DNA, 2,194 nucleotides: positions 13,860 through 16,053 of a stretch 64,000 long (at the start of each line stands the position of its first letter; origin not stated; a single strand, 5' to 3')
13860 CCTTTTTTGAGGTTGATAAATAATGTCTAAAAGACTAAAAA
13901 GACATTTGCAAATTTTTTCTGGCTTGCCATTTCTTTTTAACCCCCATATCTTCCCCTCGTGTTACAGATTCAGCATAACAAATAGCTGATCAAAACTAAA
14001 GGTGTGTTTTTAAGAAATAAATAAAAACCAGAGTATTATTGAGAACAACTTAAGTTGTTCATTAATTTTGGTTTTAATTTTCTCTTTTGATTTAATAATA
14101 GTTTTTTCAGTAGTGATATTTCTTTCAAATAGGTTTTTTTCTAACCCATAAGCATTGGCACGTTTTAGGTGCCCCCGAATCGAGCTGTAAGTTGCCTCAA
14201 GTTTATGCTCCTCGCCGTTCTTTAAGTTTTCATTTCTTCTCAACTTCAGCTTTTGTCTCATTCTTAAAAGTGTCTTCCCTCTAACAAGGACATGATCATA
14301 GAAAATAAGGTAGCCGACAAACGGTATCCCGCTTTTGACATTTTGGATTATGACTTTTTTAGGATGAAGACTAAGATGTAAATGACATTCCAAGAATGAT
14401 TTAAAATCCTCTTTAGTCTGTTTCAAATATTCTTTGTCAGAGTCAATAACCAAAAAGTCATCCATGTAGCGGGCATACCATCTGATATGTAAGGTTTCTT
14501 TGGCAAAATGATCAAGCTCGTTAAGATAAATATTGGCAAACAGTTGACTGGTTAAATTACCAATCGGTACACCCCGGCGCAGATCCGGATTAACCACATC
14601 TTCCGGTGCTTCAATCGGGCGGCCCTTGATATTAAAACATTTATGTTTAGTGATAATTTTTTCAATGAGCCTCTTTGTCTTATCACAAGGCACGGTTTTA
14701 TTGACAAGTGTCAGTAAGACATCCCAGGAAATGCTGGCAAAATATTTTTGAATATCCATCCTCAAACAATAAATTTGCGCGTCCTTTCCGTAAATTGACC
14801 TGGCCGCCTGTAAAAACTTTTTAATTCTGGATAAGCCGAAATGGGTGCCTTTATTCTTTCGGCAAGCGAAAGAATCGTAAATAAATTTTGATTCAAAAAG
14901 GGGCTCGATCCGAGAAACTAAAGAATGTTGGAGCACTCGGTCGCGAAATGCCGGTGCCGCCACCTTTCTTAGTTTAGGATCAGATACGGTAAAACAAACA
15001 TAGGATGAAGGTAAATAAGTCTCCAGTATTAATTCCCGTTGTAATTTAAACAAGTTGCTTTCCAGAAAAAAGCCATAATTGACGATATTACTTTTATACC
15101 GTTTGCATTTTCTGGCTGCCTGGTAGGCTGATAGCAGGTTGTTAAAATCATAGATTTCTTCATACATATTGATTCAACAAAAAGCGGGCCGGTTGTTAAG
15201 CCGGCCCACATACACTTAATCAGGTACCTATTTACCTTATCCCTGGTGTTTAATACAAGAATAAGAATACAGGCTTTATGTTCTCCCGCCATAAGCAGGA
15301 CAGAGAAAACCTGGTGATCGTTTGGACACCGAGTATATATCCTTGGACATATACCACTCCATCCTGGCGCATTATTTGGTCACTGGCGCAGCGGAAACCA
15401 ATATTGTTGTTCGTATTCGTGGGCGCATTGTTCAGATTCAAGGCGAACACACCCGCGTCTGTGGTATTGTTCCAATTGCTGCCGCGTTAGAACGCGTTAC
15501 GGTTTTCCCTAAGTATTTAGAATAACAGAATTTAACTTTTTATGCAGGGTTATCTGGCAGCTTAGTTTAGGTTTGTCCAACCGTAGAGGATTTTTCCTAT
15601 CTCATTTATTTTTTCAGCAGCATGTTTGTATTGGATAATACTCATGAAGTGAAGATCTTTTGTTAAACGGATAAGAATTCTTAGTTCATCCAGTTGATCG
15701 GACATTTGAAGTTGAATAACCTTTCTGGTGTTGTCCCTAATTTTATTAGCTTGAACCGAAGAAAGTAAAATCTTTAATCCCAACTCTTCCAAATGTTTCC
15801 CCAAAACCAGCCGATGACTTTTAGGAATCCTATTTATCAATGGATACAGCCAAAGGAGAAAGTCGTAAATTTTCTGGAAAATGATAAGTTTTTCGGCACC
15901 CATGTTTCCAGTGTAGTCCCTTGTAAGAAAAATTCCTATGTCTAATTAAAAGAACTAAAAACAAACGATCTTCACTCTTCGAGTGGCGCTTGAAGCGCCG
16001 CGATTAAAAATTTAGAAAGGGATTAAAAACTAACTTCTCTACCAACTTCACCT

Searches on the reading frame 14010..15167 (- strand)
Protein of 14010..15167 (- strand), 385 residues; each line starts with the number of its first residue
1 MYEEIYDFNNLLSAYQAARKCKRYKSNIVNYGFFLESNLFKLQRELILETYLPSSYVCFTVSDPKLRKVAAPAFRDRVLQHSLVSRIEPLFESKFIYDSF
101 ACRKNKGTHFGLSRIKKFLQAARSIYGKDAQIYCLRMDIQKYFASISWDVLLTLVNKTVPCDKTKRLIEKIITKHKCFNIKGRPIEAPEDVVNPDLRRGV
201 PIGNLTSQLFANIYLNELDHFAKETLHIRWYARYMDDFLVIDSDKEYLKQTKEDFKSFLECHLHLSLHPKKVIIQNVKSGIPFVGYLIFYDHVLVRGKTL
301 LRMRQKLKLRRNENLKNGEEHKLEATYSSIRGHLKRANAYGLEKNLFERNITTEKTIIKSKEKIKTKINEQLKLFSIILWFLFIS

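Call 9: search_protein_families(library=pfam, proteins=[window:14010-15167:-], max_evalue=0.01)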
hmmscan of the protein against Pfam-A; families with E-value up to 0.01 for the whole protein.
window:14010-15167:- (385 aa): 1 family
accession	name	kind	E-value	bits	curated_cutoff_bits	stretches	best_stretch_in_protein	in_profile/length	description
PF00078.32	RVT_1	-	5.9e-17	62.5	29.6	1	65-286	8-203/205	Reverse transcriptase (RNA-dependent DNA polymerase)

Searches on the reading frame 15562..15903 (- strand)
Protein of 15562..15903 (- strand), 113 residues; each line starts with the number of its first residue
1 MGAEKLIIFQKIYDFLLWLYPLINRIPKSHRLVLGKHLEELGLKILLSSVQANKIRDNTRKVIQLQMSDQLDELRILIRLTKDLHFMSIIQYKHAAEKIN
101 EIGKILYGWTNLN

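Call 39: search_protein_families(library=pfam, proteins=[window:15562-15903:-], max_evalue=0.001)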
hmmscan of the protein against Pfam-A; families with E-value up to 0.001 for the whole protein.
window:15562-15903:- (113 aa): 2 families
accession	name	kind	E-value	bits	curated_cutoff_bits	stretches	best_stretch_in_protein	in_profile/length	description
PF22296.2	bAvd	-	1.2e-21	77.6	40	1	6-111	1-105/107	bAvd-like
PF05635.17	23S_rRNA_IVP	-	9.3e-07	29.5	33.8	1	4-108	1-106/106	23S rRNA-intervening sequence protein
